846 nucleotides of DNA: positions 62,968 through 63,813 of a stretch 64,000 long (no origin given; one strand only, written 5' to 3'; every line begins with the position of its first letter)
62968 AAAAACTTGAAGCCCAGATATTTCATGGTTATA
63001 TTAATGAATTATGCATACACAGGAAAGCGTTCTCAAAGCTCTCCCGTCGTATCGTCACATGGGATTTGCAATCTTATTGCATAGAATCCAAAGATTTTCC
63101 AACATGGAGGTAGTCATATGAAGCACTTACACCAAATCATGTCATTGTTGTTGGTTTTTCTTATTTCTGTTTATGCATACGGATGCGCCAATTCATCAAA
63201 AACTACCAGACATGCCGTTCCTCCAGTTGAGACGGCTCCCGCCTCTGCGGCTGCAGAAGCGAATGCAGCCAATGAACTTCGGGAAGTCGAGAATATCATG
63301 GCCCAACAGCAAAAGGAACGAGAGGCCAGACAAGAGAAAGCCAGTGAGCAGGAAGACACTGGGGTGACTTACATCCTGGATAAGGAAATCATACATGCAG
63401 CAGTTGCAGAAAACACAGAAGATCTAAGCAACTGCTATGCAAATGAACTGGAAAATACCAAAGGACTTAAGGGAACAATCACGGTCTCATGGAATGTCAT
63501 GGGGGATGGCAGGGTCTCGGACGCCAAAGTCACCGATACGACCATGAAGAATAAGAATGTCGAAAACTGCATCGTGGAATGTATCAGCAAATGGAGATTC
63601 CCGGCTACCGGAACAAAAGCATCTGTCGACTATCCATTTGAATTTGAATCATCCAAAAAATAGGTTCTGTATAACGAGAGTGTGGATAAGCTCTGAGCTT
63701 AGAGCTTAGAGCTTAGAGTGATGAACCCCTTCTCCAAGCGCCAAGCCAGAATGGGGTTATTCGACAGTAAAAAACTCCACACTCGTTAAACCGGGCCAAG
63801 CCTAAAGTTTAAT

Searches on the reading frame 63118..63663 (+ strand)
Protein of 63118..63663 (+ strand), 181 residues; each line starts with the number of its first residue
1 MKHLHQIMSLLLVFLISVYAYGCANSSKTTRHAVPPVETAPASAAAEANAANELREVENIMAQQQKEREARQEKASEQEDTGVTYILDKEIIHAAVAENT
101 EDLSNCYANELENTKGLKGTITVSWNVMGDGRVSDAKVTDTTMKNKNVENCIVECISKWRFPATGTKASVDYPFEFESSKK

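Call 14: find_encoding_contigs(protein=window:63118-63663:+, flank=10000, max_places=4)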
Protein window:63118-63663:+ (181 aa): 19 contigs read that carry it; 4 places shown.
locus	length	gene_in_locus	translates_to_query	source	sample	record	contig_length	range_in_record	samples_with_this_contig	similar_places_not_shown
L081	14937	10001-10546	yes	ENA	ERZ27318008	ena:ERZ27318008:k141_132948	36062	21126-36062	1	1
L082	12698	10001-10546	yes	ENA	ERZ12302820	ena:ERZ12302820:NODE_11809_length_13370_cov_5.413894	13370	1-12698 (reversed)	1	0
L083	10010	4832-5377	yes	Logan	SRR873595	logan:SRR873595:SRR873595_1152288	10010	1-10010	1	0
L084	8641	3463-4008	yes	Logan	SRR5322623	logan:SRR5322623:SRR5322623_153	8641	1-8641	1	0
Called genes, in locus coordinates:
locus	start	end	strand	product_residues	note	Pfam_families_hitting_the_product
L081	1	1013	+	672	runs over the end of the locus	PF07676:PD40 (faint), PF26550:Tricorn_2nd (faint), PF00930:DPPIV_N (faint), PF26549:Tricorn_N (weak), PF00326:Peptidase_S9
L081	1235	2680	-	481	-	PF00069:Pkinase, PF07714:PK_Tyr_Ser-Thr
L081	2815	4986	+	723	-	-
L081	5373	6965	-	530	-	PF00664:ABC_membrane, PF00005:ABC_tran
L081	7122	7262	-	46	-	-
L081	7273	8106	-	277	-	PF00483:NTP_transferase, PF12804:NTP_transf_3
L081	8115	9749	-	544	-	PF00672:HAMP, PF07228:SpoIIE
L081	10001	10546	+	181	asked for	-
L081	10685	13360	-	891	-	PF18989:DUF5722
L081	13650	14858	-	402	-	PF03741:TerC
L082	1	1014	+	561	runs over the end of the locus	?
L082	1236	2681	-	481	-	PF00069:Pkinase, PF07714:PK_Tyr_Ser-Thr, PF01636:APH (faint)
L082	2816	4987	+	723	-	-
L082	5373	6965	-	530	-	PF00664:ABC_membrane, PF00005:ABC_tran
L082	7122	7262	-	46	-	-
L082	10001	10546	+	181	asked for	-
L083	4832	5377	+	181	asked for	-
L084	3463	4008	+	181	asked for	-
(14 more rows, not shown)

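Call 74: search_protein_families(library=pfam, proteins=[window:63118-63663:+])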
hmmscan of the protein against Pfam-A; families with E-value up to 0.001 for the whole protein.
window:63118-63663:+ (181 aa): 0 families
